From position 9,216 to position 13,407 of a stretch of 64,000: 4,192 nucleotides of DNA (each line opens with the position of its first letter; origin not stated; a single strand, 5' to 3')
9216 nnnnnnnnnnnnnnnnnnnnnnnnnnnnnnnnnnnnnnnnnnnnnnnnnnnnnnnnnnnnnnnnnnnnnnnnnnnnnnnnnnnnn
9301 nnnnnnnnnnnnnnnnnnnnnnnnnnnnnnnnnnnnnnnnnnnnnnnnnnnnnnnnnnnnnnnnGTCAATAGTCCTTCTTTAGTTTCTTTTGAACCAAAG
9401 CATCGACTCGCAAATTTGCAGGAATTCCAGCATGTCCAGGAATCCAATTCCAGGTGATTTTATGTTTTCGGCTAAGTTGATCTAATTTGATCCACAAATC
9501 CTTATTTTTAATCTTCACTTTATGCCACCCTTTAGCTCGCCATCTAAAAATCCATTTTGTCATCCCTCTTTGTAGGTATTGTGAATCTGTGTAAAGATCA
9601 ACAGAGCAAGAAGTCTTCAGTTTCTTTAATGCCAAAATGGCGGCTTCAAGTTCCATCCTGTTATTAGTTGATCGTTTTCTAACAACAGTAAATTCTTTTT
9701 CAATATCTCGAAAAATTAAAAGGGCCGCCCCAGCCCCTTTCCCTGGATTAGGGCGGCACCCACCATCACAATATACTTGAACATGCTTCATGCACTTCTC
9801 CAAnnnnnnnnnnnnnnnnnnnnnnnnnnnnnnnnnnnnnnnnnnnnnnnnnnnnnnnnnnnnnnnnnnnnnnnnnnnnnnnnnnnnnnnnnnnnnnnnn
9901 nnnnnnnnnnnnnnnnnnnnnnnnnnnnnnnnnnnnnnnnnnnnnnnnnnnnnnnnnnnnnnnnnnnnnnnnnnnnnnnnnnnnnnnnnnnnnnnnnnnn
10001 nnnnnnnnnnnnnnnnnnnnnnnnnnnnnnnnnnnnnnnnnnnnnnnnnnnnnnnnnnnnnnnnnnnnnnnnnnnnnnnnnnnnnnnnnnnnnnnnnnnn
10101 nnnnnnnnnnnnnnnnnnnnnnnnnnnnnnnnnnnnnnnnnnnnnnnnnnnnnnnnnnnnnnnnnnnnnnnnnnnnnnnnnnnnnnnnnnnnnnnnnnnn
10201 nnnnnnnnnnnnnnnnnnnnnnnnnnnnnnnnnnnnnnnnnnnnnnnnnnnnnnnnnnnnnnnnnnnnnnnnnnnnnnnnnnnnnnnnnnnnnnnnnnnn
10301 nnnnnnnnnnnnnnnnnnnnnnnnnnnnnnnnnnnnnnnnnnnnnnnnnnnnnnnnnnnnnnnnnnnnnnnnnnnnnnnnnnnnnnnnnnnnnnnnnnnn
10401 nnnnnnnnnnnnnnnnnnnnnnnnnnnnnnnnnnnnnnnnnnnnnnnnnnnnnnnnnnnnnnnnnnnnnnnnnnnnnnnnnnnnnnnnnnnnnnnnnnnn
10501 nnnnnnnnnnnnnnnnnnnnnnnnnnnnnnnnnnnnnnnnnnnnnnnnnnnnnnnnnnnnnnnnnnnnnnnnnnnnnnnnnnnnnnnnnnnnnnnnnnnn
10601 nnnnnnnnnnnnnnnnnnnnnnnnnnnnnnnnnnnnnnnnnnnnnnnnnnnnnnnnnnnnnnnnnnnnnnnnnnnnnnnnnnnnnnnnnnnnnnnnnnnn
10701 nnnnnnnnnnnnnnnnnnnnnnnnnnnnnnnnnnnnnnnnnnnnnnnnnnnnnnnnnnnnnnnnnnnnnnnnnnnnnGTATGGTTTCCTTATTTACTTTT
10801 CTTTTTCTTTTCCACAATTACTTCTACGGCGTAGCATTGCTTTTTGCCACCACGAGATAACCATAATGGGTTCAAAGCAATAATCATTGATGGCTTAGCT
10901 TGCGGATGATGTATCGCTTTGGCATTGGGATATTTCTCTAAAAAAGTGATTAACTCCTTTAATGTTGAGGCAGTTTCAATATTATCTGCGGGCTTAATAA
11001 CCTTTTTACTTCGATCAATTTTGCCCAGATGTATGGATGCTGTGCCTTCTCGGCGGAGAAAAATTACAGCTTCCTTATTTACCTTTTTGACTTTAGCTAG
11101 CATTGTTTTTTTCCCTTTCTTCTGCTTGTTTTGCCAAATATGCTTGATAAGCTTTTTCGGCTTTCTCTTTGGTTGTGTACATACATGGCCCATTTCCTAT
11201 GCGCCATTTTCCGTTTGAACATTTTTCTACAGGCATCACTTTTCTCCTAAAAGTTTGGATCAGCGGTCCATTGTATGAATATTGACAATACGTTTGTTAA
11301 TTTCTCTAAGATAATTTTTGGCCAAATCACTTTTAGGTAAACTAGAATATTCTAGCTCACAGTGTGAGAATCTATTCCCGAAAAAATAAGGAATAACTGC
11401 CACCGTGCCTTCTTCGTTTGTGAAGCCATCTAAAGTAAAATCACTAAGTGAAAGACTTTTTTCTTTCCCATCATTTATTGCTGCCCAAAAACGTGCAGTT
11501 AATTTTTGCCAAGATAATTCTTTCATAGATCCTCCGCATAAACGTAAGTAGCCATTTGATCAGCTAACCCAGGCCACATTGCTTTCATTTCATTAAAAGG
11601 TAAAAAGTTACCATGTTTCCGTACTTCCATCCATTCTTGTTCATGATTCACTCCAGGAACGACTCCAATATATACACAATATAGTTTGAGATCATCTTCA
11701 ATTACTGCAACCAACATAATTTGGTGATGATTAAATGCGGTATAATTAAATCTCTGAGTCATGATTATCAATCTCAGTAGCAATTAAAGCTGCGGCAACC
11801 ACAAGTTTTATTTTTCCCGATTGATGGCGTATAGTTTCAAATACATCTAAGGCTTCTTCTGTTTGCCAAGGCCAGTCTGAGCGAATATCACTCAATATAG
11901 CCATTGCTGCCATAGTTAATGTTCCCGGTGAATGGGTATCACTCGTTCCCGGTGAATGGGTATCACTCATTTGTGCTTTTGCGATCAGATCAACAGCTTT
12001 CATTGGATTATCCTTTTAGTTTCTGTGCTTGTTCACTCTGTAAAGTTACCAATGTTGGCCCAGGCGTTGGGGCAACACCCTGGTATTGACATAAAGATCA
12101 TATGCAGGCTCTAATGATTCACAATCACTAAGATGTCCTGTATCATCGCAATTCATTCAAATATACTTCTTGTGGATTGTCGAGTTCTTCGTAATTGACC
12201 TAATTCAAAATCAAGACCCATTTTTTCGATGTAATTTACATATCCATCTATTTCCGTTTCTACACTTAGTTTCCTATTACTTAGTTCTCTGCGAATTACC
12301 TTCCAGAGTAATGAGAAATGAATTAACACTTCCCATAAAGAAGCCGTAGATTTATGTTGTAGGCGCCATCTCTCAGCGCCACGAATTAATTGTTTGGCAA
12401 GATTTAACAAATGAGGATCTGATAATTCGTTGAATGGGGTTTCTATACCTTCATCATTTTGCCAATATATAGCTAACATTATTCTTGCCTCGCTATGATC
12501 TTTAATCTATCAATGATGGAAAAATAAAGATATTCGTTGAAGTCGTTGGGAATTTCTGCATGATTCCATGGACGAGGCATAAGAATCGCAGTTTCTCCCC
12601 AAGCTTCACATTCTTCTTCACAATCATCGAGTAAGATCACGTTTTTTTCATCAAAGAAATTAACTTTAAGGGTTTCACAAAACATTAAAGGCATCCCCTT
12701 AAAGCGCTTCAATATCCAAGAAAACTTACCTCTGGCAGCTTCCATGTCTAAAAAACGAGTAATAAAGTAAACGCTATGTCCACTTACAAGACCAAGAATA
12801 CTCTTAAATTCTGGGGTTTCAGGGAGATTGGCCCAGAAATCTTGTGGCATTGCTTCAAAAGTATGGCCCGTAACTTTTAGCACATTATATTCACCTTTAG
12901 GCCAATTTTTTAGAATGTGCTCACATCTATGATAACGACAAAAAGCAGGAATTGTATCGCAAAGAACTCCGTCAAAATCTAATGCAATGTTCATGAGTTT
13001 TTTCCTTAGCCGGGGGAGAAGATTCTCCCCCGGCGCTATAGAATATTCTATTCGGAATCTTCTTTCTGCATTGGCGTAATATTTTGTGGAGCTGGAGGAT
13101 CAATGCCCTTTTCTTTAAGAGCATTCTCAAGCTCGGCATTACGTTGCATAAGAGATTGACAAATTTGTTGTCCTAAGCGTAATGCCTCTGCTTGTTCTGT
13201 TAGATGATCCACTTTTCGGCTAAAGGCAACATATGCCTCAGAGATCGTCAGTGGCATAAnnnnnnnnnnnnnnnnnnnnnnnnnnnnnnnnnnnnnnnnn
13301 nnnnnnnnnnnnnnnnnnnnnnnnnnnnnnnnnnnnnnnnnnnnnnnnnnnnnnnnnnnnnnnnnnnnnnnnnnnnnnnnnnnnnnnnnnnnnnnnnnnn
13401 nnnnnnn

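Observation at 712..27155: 12-bp perfect palindrome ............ punctuates the early arm, serving as stop codon and pre-SD element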

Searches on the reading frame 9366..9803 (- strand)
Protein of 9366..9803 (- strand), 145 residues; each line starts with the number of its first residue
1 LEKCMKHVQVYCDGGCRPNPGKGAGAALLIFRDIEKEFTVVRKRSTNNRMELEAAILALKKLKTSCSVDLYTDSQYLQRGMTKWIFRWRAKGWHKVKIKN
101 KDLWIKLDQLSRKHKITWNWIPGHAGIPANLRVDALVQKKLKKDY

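Call 29: search_protein_families(library=pfam, proteins=[window:9366-9803:-], max_evalue=0.05)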
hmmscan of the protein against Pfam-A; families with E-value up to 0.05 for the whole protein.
window:9366-9803:- (145 aa): 1 family
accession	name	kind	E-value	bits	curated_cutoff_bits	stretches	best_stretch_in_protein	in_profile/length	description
PF00075.30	RNase_H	-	1.1e-40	139.5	25.8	1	6-140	2-139/141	RNase H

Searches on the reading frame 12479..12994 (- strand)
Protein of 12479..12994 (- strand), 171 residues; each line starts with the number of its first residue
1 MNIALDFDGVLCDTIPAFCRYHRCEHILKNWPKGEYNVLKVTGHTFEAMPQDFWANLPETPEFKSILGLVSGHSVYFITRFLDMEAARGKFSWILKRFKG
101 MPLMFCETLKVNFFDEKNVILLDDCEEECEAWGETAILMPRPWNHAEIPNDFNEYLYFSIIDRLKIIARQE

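Call 30: search_protein_families(library=pfam, proteins=[window:12479-12994:-], max_evalue=0.05)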
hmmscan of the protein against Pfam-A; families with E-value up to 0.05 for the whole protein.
window:12479-12994:- (171 aa): 0 families

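Call 57: search_protein_families(library=phrogs, proteins=[window:12479-12994:-], max_evalue=0.001)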
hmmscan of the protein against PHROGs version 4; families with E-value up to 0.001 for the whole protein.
window:12479-12994:- (171 aa): 2 families
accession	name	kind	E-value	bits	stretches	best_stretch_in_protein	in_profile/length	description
phrog_420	-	unknown function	7.6e-10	39.7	1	2-149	15-185/267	unknown function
phrog_2643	-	moron, auxiliary metabolic gene and host takeover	2.6e-09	38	1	2-145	8-162/182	5'-3' deoxyribonucleotidase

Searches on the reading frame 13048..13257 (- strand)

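Call 30: search_protein_families(library=pfam, proteins=[window:13048-13257:-], max_evalue=0.05)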
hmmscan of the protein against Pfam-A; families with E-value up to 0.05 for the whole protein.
window:13048-13257:- (69 aa): 2 families
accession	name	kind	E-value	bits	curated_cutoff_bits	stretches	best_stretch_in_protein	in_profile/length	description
PF05305.19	DUF732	-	0.039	14.8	22.4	0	19-41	16-38/72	Protein of unknown function (DUF732)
PF20891.2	DUF6844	-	0.04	14.5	27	0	39-65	12-38/97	Domain of unknown function (DUF6844)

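Call 87: search_protein_families(library=phrogs, proteins=[window:13048-13257:-], max_evalue=0.01)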
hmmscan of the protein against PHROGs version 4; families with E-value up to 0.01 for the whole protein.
window:13048-13257:- (69 aa): 0 families
